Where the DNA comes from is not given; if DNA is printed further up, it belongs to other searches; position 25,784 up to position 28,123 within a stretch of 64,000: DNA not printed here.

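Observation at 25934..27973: P-loop kinase fused to an HTH-WYL-WCX regulator module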

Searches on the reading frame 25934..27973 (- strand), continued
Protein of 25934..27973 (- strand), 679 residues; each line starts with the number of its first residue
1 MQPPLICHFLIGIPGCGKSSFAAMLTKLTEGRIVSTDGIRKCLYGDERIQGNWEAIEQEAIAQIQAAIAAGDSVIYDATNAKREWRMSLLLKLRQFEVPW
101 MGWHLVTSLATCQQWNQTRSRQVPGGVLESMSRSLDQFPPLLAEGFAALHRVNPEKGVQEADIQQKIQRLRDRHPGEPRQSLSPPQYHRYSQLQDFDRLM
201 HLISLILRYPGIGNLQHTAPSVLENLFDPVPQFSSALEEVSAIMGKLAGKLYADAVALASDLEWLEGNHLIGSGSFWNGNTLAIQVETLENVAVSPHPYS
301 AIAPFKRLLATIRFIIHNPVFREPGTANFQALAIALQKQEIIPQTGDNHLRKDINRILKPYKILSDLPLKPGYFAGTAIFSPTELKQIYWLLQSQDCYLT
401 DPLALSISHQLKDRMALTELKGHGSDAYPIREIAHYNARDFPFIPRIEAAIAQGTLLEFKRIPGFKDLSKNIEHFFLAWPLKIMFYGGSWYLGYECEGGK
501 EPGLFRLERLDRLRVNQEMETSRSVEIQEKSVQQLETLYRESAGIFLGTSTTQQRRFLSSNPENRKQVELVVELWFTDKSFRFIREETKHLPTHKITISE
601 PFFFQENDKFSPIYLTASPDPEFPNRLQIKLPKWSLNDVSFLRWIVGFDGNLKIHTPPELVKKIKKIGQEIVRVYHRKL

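Call 83: get_annotated_region(hit=H9, flank=9000)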
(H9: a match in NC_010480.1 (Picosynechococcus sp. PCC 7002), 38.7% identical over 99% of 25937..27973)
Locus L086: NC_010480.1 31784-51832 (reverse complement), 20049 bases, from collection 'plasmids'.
description: Picosynechococcus sp. PCC 7002 plasmid pAQ6, complete sequence
organism: Picosynechococcus sp. PCC 7002 (NCBI taxid 32049)
taxonomy: Bacteria; Cyanobacteriota; Cyanophyceae; Chroococcales; Geminocystaceae; Picosynechococcus; Picosynechococcus sp. PCC 7002
host: -; source: -; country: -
typing (MOB-suite, as given by PLSDB): mobilizable; relaxase MOBF
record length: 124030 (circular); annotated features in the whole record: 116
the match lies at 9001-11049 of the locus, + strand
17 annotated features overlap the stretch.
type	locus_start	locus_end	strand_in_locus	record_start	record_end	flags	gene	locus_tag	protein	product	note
CDS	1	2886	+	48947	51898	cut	cas10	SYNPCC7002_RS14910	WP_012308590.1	type III-B CRISPR-associated protein Cas10/Cmr2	GO:0043571 - maintenance of CRISPR repeat elements [Evidence IEA]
CDS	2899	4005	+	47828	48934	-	-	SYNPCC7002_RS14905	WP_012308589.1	type III-B CRISPR module-associated Cmr3 family protein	-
CDS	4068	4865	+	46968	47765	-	cmr4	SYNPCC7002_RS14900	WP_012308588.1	type III-B CRISPR module RAMP protein Cmr4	GO:0043571 - maintenance of CRISPR repeat elements [Evidence IEA]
CDS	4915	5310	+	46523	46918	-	-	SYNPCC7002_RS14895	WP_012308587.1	hypothetical protein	-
CDS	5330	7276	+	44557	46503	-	-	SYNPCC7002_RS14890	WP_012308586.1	RAMP superfamily CRISPR-associated protein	-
CDS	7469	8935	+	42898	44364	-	-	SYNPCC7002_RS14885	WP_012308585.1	tetratricopeptide repeat protein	-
CDS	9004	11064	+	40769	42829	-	-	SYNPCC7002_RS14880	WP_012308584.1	WYL domain-containing protein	-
CDS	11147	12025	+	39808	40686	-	-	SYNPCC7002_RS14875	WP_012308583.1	class I SAM-dependent methyltransferase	-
CDS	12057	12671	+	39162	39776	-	-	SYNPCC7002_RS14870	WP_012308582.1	alpha-ketoglutarate-dependent dioxygenase AlkB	-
CDS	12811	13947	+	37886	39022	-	-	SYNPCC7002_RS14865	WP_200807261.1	hypothetical protein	-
CDS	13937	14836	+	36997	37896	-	-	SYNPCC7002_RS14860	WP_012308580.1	hypothetical protein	-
CDS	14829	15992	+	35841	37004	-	-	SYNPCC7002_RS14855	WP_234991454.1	pentapeptide repeat-containing protein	-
CDS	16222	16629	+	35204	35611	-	-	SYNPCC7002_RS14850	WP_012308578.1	hypothetical protein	-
CDS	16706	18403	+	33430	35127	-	-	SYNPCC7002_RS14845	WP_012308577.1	hypothetical protein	-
CDS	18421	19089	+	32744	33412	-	-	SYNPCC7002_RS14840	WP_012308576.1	hypothetical protein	-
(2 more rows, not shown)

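Call 84: get_annotated_region(hit=H5, flank=9000)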
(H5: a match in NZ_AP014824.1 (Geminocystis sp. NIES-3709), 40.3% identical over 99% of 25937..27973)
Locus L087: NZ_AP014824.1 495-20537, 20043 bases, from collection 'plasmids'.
description: Geminocystis sp. NIES-3709 plasmid pGM3709_03, complete sequence
organism: Geminocystis sp. NIES-3709 (NCBI taxid 1617448)
taxonomy: Bacteria; Cyanobacteriota; Cyanophyceae; Chroococcales; Geminocystaceae; Geminocystis; Geminocystis sp. NIES-3709
host: -; source: -; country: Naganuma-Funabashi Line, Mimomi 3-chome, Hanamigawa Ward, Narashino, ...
typing (MOB-suite, as given by PLSDB): non-mobilizable
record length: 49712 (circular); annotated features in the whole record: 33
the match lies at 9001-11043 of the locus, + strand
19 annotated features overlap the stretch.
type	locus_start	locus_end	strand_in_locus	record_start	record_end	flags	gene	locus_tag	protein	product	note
CDS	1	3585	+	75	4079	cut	-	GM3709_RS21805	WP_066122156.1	calcium-binding protein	-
CDS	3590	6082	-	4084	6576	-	-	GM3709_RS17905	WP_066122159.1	hypothetical protein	-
CDS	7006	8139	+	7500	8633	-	-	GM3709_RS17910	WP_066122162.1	reverse transcriptase domain-containing protein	-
CDS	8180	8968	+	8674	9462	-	-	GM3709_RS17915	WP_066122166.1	hypothetical protein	-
CDS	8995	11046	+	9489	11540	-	-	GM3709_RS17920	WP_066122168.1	AAA family ATPase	-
CDS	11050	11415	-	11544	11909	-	-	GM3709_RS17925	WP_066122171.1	type II toxin-antitoxin system RelE/ParE family toxin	-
CDS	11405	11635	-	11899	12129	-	-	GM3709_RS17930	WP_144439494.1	DUF2281 domain-containing protein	-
CDS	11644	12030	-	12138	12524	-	-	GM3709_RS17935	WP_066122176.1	type II toxin-antitoxin system VapC family toxin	-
CDS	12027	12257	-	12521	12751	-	-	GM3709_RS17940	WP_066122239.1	DUF2281 domain-containing protein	-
CDS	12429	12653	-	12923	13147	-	-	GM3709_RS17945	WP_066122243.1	hypothetical protein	-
CDS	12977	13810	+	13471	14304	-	-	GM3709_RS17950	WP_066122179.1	hypothetical protein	-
CDS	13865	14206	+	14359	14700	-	-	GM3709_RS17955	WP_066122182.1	hypothetical protein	-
CDS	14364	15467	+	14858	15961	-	-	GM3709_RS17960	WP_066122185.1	restriction endonuclease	-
CDS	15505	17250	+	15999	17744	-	-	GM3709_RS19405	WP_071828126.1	hypothetical protein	-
CDS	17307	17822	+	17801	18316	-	-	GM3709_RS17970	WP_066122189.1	hypothetical protein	-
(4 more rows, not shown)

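Call 85: get_annotated_region(hit=H12, flank=9000)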
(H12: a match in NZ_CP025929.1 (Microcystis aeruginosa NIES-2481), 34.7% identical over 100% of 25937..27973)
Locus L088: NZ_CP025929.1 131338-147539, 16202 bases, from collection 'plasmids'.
description: Microcystis aeruginosa NIES-2481 plasmid p1, complete sequence
organism: Microcystis aeruginosa NIES-2481 (NCBI taxid 1698524)
taxonomy: Bacteria; Cyanobacteriota; Cyanophyceae; Chroococcales; Microcystaceae; Microcystis; Microcystis aeruginosa; Microcystis aeruginosa NIES-2481
host: -; source: cell culture,freshwater; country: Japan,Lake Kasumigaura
typing (MOB-suite, as given by PLSDB): non-mobilizable
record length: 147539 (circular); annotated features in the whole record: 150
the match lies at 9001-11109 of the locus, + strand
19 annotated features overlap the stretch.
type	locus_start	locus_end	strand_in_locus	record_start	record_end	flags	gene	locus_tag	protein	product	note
CDS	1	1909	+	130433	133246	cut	-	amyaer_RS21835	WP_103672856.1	DEAD/DEAH box helicase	-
CDS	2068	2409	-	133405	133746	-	-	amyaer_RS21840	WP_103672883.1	helix-turn-helix transcriptional regulator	-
CDS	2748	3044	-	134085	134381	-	-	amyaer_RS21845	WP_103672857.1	HepT-like ribonuclease domain-containing protein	-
CDS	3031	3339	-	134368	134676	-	-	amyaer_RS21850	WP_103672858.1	nucleotidyltransferase family protein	-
CDS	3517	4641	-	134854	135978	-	-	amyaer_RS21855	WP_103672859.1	tyrosine-type recombinase/integrase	GO:0015074 - DNA integration [Evidence IEA]; GO:0006310 - DNA recombination [Evidence IEA]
CDS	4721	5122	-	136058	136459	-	-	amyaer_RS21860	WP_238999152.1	hypothetical protein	-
CDS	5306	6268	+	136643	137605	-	-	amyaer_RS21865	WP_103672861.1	NYN domain-containing protein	-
CDS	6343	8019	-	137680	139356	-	-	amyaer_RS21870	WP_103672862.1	hypothetical protein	-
CDS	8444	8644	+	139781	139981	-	-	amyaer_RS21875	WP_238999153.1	hypothetical protein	-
CDS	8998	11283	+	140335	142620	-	-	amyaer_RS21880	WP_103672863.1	WYL domain-containing protein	-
CDS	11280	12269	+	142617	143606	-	-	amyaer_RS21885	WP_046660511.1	transposase family protein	-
CDS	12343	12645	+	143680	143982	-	-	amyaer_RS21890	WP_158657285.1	hypothetical protein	-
CDS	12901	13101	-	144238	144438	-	-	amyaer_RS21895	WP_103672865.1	hypothetical protein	-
CDS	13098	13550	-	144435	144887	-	-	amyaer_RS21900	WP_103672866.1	hypothetical protein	-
CDS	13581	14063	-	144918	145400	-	-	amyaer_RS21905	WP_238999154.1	PH domain-containing protein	-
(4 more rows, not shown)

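Call 86: search_protein_families(library=pfam, proteins=[L085:12151-13029:+, L085:13061-13675:+, L085:9095-10000:+, L085:7993-9105:+, L085:13713-14324:+, L084:9584-9973:+, L084:10565-10930:+, L084:11688-12560:+, L086:7469-8935:+, L086:12811-13947:+], max_evalue=0.01)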
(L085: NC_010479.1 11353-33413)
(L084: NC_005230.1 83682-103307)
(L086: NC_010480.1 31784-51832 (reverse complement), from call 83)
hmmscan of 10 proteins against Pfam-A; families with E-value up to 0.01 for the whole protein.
L085:12151-13029:+ (292 aa): 1 family
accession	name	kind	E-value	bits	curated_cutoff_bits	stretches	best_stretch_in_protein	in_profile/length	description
PF13847.12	Methyltransf_31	-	0.00018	21.7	27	1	100-169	2-61/145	Methyltransferase domain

L085:13061-13675:+ (204 aa): 2 families
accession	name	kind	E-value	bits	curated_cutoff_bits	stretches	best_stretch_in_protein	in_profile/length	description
PF13532.12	2OG-FeII_Oxy_2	-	9.3e-23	81.9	31.2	1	60-200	52-194/194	2OG-Fe(II) oxygenase superfamily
PF03171.26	2OG-FeII_Oxy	-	0.0013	19.4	23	1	102-200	1-98/101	2OG-Fe(II) oxygenase superfamily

L085:9095-10000:+ (301 aa): 0 families

L085:7993-9105:+ (370 aa): 1 family
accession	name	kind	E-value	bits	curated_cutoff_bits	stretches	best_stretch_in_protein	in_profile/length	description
PF00078.32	RVT_1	-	7e-20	72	29.6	1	69-275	3-204/205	Reverse transcriptase (RNA-dependent DNA polymerase)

L085:13713-14324:+ (203 aa): 0 families

L084:9584-9973:+ (129 aa): 1 family
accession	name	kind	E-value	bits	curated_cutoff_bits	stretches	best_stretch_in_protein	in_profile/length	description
PF20475.3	DUF6717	-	2.3e-08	34.9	27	1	10-124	8-114/115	Family of unknown function (DUF6717)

L084:10565-10930:+ (121 aa): 0 families

L084:11688-12560:+ (290 aa): 0 families

L086:7469-8935:+ (488 aa): 0 families

L086:12811-13947:+ (378 aa): 0 families

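Call 87: search_protein_families(library=padloc, proteins=[L085:7993-9105:+, L085:9095-10000:+, L085:12151-13029:+, L085:13061-13675:+, L085:13713-14324:+, L085:14392-14835:+, L085:14985-16076:+, L087:7006-8139:+, L087:8180-8968:+, L086:7469-8935:+], max_evalue=0.01)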
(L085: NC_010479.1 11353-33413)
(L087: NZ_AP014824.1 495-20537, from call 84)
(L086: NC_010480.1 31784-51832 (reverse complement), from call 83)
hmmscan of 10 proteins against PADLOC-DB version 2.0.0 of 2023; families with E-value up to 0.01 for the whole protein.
L085:7993-9105:+ (370 aa): 56 families (the best 25 are shown)
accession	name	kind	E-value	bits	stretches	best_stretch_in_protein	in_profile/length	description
PDLC02959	RT-Protease_XI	-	2.4e-138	460.2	1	27-364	3-321/510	single gene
PDLC02960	RT-Protease_XI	-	3.3e-138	459.8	1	28-365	2-319/506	single gene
PDLC02961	RT-TIR_XII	-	1.2e-128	428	1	23-366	5-332/475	single gene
PDLC02962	RT-TIR_XII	-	5.2e-127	422.6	1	21-366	3-333/478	single gene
PDLC02968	RT-Toprim_I-C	-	2.7e-124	413.9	1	37-365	3-311/529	single gene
PDLC02965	RT-Toprim_I-C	-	3e-124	413.8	1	37-366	3-312/529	single gene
PDLC02966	RT-Toprim_I-C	-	2.2e-105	351.3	1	24-354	7-325/568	single gene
PDLC02963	RT-Toprim_I-C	-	1.4e-104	348.7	1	26-352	4-318/552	single gene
PDLC02967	RT-Toprim_I-C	-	2.5e-91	305.2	1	28-297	2-268/549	single gene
PDLC02964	RT-Toprim_I-C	-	1.2e-90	302.8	1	28-301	2-276/554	single gene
PDLC02956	RT_XIII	-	4.2e-84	281.2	1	23-359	104-421/469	-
PDLC02946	RT_III-A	-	4.2e-75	250.9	1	34-349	36-315/330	-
PDLC02943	RT_III-A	-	4.8e-67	224.2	1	34-308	24-279/322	-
PDLC02941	RT_II-A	-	1.2e-66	223.1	1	37-363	18-298/309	-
PDLC02942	RT_III-A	-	1.8e-64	216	1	37-357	47-330/341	-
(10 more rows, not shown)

L085:9095-10000:+ (301 aa): 0 families

L085:12151-13029:+ (292 aa): 3 families
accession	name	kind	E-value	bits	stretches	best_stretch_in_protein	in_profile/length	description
PDLC01079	C3a159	-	6.8e-125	414.1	1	7-292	2-265/265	methyl transferase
PDLC03774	RT_UG35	-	7.2e-05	19.2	1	39-190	28-176/938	DRT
PDLC04134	mad2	-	0.00027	17.9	1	93-157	283-338/492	mads_2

L085:13061-13675:+ (204 aa): 0 families

L085:13713-14324:+ (203 aa): 0 families

L085:14392-14835:+ (147 aa): 0 families

L085:14985-16076:+ (363 aa): 0 families

L087:7006-8139:+ (377 aa): 64 families (the best 25 are shown)
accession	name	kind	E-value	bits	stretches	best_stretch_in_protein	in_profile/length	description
PDLC02960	RT-Protease_XI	-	4.7e-138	459.3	1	33-373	2-319/506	single gene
PDLC02959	RT-Protease_XI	-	6.1e-137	455.6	1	31-373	2-322/510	single gene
PDLC02962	RT-TIR_XII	-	8.9e-133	441.6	1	28-372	5-331/478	single gene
PDLC02961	RT-TIR_XII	-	1.1e-132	441.3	1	29-372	6-330/475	single gene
PDLC02965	RT-Toprim_I-C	-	2.6e-129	430.5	1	43-372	4-310/529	single gene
PDLC02968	RT-Toprim_I-C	-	2.3e-128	427.3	1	43-372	4-306/529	single gene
PDLC02966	RT-Toprim_I-C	-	2.5e-106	354.4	1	33-365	11-328/568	single gene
PDLC02963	RT-Toprim_I-C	-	2e-105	351.4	1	33-360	6-318/552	single gene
PDLC02967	RT-Toprim_I-C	-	3.9e-92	307.8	1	33-313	2-271/549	single gene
PDLC02964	RT-Toprim_I-C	-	1.2e-90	302.9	1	33-311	2-270/554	single gene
PDLC02956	RT_XIII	-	7.3e-84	280.4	1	30-365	106-419/469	-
PDLC02946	RT_III-A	-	4.8e-76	254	1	42-367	39-325/330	-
PDLC02943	RT_III-A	-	4e-69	231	2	43-223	28-204/322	-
PDLC02941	RT_II-A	-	7.2e-66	220.4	2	41-225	17-197/309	-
PDLC02942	RT_III-A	-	9e-65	217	2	60-225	63-226/341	-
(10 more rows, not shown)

L087:8180-8968:+ (262 aa): 0 families

L086:7469-8935:+ (488 aa): 8 families
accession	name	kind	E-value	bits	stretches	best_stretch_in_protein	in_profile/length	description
PDLC01795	CARF1--CARF_HEPN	-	2.5e-130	433.6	1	3-483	2-448/449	-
PDLC01031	Csx1/Csm6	-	2.2e-46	156.9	1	1-477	1-354/357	CARF+HEPN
PDLC01509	Csx1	-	1.5e-16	58.6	1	54-250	19-208/440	CAS-III; associated_signaling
PDLC01815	CARF1--CARF_HEPN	-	5.2e-07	27.2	1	2-187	2-178/500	-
PDLC01508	Csx1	-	9.2e-07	26.2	1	6-460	5-466/494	CAS-III; associated_signaling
PDLC01805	CARF1--CARF_HEPN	-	3.8e-06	24.1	1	4-176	3-186/482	-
PDLC01989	CARF_m7--CARF_nitrilase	-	5.3e-06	23.3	1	89-196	66-168/457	-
PDLC01974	CARF_m10--CARF_HEPN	-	0.0093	13.1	0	148-343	165-327/476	-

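Call 91: search_protein_families(library=padloc, alignment_id=A4, max_evalue=0.00001)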
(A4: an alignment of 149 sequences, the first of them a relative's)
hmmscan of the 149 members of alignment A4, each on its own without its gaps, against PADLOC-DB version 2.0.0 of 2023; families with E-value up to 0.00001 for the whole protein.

A. member 1, L068:1199-1954:- (251 aa): 0 families

B. families by the number of members that match (of 149 scanned): 278 families (the first 25 are shown)
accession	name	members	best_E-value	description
PDLC01087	C3a187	2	1.4e-156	NERD+UvrD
PDLC02051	Cas10b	2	1.9e-85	-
PDLC01766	Cas3c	2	2.1e-24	-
PDLC03813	RTasNERD-Hel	2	2.8e-09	DRT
PDLC04146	HEC-02B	1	5.3e-155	-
PDLC01566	Cas8b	1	7.7e-141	CAS-I-B; effector_LS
PDLC02959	RT-Protease_XI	1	2.5e-140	single gene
PDLC02960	RT-Protease_XI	1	5.7e-140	single gene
PDLC02080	Cas3b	1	4.4e-139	-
PDLC02961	RT-TIR_XII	1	5.8e-134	single gene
PDLC02962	RT-TIR_XII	1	2.8e-133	single gene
PDLC02965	RT-Toprim_I-C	1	1.6e-130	single gene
PDLC02968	RT-Toprim_I-C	1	1.4e-129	single gene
PDLC00967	Cas8a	1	2e-111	"CRISPR-associated protein Cas8a1/Csx13, MYXAN subtype"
PDLC02966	RT-Toprim_I-C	1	3.4e-106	single gene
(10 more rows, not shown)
